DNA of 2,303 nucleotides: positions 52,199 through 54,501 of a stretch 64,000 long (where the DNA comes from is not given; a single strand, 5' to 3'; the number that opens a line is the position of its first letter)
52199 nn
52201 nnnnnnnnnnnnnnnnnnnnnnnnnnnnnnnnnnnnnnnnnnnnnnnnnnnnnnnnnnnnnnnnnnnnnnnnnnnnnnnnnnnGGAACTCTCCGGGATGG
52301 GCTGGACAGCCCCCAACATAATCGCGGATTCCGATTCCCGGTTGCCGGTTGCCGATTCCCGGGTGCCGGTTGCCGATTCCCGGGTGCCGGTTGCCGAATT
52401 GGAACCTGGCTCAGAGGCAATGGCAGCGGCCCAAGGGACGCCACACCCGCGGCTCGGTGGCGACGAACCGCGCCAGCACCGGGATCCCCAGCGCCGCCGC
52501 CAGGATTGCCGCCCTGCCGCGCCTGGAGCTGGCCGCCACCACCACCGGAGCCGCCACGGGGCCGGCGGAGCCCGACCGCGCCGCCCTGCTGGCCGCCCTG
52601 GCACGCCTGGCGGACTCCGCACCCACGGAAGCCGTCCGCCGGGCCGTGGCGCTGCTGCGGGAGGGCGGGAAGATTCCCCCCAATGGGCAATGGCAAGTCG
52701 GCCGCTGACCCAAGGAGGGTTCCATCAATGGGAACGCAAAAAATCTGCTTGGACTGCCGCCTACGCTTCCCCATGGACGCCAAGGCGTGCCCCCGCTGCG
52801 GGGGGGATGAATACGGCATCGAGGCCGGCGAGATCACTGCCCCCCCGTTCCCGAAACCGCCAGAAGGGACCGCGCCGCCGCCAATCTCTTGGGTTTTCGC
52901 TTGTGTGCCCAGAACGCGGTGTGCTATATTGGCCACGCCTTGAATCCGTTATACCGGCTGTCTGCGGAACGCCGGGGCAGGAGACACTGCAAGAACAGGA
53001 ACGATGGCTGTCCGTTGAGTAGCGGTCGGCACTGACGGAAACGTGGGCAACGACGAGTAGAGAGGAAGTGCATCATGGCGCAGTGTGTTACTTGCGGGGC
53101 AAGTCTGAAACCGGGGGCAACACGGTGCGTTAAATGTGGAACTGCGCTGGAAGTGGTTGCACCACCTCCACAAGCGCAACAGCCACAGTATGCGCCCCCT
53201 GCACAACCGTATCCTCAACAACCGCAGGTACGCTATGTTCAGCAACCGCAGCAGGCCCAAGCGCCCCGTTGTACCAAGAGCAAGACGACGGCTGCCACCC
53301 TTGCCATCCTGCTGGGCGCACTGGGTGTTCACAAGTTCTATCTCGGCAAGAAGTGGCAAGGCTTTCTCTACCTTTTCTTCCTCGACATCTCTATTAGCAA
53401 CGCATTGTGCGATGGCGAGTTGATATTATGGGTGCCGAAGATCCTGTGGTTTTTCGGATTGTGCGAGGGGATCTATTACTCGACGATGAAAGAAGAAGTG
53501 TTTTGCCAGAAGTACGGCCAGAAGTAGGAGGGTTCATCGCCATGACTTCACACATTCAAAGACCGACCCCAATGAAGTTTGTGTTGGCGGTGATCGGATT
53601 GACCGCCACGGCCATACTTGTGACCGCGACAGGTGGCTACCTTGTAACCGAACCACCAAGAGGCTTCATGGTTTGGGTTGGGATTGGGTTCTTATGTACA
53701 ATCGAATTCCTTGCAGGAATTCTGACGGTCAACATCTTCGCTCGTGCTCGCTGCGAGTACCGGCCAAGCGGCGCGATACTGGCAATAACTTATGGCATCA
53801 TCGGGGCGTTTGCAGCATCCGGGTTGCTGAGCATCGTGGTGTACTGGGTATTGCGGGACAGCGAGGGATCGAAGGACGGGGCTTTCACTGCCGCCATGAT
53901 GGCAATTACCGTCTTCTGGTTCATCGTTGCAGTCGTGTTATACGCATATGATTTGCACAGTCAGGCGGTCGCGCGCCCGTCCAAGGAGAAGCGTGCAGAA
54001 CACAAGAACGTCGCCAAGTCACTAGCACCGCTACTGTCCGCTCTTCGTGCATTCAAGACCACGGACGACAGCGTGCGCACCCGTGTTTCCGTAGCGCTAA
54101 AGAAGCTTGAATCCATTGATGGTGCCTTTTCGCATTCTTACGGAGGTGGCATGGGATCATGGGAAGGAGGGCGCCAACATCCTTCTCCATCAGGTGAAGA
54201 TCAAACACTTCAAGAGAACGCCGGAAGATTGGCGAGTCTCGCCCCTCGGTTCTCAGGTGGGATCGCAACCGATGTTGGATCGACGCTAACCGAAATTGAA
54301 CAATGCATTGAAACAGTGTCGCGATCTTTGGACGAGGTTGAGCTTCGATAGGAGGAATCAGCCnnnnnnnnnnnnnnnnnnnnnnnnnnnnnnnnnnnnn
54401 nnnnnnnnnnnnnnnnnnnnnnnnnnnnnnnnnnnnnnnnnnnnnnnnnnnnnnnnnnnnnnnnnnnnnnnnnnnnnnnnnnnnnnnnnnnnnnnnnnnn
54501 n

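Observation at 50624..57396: About 1.9-kb direct duplication bracketing a 3.05-kb insert: signature of Campbell-type (single-crossover) integration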

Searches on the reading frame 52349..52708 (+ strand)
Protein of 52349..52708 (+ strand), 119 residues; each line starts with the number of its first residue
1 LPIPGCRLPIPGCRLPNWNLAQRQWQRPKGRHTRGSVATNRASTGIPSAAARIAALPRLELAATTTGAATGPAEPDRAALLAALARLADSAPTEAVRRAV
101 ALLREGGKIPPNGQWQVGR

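Call 33: search_protein_families(library=pfam, proteins=[window:52349-52708:+], max_evalue=1)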
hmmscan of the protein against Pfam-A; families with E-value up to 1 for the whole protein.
window:52349-52708:+ (119 aa): 1 family
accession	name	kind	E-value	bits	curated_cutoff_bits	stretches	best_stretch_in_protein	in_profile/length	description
PF03533.19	SPO11_like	-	0.24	11.9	24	0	77-99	19-41/43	SPO11 homologue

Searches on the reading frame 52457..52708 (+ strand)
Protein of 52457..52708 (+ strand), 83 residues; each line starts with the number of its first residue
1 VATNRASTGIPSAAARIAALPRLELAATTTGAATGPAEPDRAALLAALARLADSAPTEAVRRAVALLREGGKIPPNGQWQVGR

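Call 33: search_protein_families(library=pfam, proteins=[window:52505-52708:+], max_evalue=1)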
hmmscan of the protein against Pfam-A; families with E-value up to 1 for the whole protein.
window:52505-52708:+ (67 aa): 1 family
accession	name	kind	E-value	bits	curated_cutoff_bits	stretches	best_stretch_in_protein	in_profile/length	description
PF03533.19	SPO11_like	-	0.1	13.1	24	1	25-47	19-41/43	SPO11 homologue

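Call 68: search_protein_representatives(protein=window:52505-52708:+)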
Query: 67 residues. Proteins with E-value up to 0.001 (for the whole library): 1; up to 1e-10: 1; up to 1e-30: 1. The best 1 are listed.
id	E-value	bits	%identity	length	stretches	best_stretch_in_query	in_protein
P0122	7.1e-33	127.2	100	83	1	1-67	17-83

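Call 71: find_encoding_contigs(protein=window:52457-52708:+, flank=6000, max_places=10)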
Protein window:52457-52708:+ (83 aa): 1 contig read that carries it; 1 place shown.
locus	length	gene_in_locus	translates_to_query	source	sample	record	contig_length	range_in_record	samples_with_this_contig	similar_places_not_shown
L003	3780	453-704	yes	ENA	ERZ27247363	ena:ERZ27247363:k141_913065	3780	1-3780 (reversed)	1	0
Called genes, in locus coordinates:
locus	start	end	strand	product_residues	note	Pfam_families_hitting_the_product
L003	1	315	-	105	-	?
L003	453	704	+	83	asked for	-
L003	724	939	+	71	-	-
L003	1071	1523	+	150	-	PF05154:TM2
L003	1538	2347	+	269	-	-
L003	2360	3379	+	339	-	PF13421:Band_7_1, PF01145:Band_7, PF09851:SHOCT (weak)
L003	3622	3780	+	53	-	?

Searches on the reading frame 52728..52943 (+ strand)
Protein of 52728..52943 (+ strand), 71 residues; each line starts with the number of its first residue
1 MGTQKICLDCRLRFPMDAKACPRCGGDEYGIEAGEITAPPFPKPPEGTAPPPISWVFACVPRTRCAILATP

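Call 33: search_protein_families(library=pfam, proteins=[window:52729-52943:+], max_evalue=1)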
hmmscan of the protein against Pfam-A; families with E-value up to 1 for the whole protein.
window:52729-52943:+ (71 aa): 0 families

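Call 37: find_encoding_contigs(protein=window:52728-52943:+, flank=10000, max_places=10)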
Protein window:52728-52943:+ (71 aa): 4 contigs read that carry it; 4 places shown.
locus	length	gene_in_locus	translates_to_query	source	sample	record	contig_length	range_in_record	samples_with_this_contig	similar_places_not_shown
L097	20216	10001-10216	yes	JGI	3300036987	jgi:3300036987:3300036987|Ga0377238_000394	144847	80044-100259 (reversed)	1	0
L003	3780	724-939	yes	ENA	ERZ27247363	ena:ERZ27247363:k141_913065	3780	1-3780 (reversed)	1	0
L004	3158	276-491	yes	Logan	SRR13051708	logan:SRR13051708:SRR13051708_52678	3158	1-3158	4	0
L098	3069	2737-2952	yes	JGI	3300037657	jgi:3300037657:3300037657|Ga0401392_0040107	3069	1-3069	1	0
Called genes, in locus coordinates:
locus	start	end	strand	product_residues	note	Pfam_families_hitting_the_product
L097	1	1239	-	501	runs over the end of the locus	PF01590:GAF, PF13185:GAF_2, PF00158:Sigma54_activat, PF14532:Sigma54_activ_2, PF07728:AAA_5, PF25601:AAA_lid_14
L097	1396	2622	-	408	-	-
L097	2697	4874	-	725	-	PF12437:GSIII_N, PF00120:Gln-synt_C, PF18318:Gln-synt_C-ter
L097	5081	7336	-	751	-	PF23139:OB_YrrC, PF14520:HHH_5 (weak), PF14490:HHH_RecD2, PF13604:AAA_30, PF05127:NAT10_TcmA_helicase (weak), PF13245:AAA_19, PF18335:SH3_13, PF13538:UvrD_C_2, +2 more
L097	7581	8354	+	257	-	PF01261:AP_endonuc_2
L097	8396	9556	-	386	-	PF00557:Peptidase_M24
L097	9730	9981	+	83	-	-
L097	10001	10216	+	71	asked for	-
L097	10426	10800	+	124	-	PF05154:TM2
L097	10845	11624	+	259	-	-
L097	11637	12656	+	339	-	PF13421:Band_7_1, PF01145:Band_7, PF09851:SHOCT (weak)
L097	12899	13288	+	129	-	PF01261:AP_endonuc_2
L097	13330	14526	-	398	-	PF00557:Peptidase_M24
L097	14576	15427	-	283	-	PF01075:Glyco_transf_9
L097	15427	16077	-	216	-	PF13432:TPR_16 (faint), PF13174:TPR_6 (faint)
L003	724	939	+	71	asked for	-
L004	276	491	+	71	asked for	-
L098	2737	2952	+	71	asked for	-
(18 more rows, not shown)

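Call 42: search_protein_families(library=padloc, proteins=[window:52728-52943:+], max_evalue=0.01)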
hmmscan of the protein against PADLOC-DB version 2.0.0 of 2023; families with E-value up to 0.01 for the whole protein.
window:52728-52943:+ (71 aa): 0 families

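Call 61: find_homologous_proteins(query=window:52728-52943:+, max_evalue=0.001)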
Query window:52728-52943:+ (71 aa): 1 proteins with E <= 0.001 among 1 candidates.
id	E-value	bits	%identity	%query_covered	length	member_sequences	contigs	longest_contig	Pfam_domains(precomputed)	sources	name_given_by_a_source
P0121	1.5e-42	161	100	100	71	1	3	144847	-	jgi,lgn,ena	jgi:hypothetical protein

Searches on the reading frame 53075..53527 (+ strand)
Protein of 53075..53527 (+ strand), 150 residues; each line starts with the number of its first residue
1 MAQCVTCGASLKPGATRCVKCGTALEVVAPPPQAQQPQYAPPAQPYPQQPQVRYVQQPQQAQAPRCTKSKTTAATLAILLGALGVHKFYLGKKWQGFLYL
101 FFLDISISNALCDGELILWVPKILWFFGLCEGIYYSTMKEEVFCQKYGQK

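Call 6: search_protein_families(library=pfam, proteins=[window:53075-53527:+], max_evalue=0.01)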
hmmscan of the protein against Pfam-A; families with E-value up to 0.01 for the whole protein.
window:53075-53527:+ (150 aa): 4 families
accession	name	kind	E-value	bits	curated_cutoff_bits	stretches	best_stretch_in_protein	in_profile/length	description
PF05154.21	TM2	-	1.5e-13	51.2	27.9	1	67-103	2-38/51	TM2 domain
PF13240.11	Zn_Ribbon_1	-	6.5e-06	26.2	25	1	4-25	2-23/23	zinc-ribbon domain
PF13248.11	Zn_ribbon_3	-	0.00051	19.9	27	1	1-23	2-24/26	zinc-ribbon domain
PF12773.13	DZR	-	0.0028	18.2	27.3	1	4-23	15-32/45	Double zinc ribbon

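Call 12: find_encoding_contigs(protein=window:53075-53527:+, flank=10000, max_places=10)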
Protein window:53075-53527:+ (150 aa): 2 contigs read that carry it; 2 places shown.
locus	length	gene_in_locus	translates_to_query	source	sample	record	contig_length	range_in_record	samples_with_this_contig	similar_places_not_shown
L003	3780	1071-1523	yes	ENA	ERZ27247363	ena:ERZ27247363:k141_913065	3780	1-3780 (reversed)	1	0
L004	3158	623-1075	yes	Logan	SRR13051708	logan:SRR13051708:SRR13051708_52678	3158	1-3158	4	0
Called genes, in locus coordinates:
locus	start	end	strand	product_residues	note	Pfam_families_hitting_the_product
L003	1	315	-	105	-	?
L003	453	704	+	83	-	-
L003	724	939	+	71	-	-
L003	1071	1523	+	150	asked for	PF05154:TM2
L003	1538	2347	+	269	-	-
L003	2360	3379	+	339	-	PF13421:Band_7_1, PF01145:Band_7, PF09851:SHOCT (weak)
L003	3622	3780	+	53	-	?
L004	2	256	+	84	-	?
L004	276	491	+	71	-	-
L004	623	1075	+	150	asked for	PF05154:TM2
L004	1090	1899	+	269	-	-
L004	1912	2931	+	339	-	PF13421:Band_7_1, PF01145:Band_7, PF09851:SHOCT (weak)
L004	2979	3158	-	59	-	?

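Call 42: search_protein_families(library=padloc, proteins=[window:53075-53527:+], max_evalue=0.01)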
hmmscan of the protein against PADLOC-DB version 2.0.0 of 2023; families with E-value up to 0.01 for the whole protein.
window:53075-53527:+ (150 aa): 0 families

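Call 43: search_protein_families(library=ncbifam, proteins=[window:53075-53527:+], max_evalue=0.001)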
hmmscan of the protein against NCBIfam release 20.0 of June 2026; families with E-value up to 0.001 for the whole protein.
window:53075-53527:+ (150 aa): 0 families

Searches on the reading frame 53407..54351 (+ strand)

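Call 6: search_protein_families(library=pfam, proteins=[window:53407-54351:+], max_evalue=0.01)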
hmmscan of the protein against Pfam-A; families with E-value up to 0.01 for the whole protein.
window:53407-54351:+ (314 aa): 0 families

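Call 33: search_protein_families(library=pfam, proteins=[window:53542-54351:+], max_evalue=1)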
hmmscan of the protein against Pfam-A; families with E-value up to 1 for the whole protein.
window:53542-54351:+ (269 aa): 3 families
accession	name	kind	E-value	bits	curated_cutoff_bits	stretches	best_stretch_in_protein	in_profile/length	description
PF19529.4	DUF6057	-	0.0095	15.3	29.8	1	53-140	125-211/569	Family of unknown function (DUF6057)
PF11027.13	DUF2615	-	0.033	14.7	23.4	1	116-155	51-90/104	Protein of unknown function (DUF2615)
PF12725.13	DUF3810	-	0.27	11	28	1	114-200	62-151/311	Protein of unknown function (DUF3810)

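Call 42: search_protein_families(library=padloc, proteins=[window:53542-54351:+], max_evalue=0.01)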
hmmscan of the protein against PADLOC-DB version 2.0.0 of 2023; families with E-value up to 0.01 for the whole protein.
window:53542-54351:+ (269 aa): 0 families

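Call 43: search_protein_families(library=ncbifam, proteins=[window:53542-54351:+], max_evalue=0.001)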
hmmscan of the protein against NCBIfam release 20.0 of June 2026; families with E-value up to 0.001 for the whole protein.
window:53542-54351:+ (269 aa): 0 families
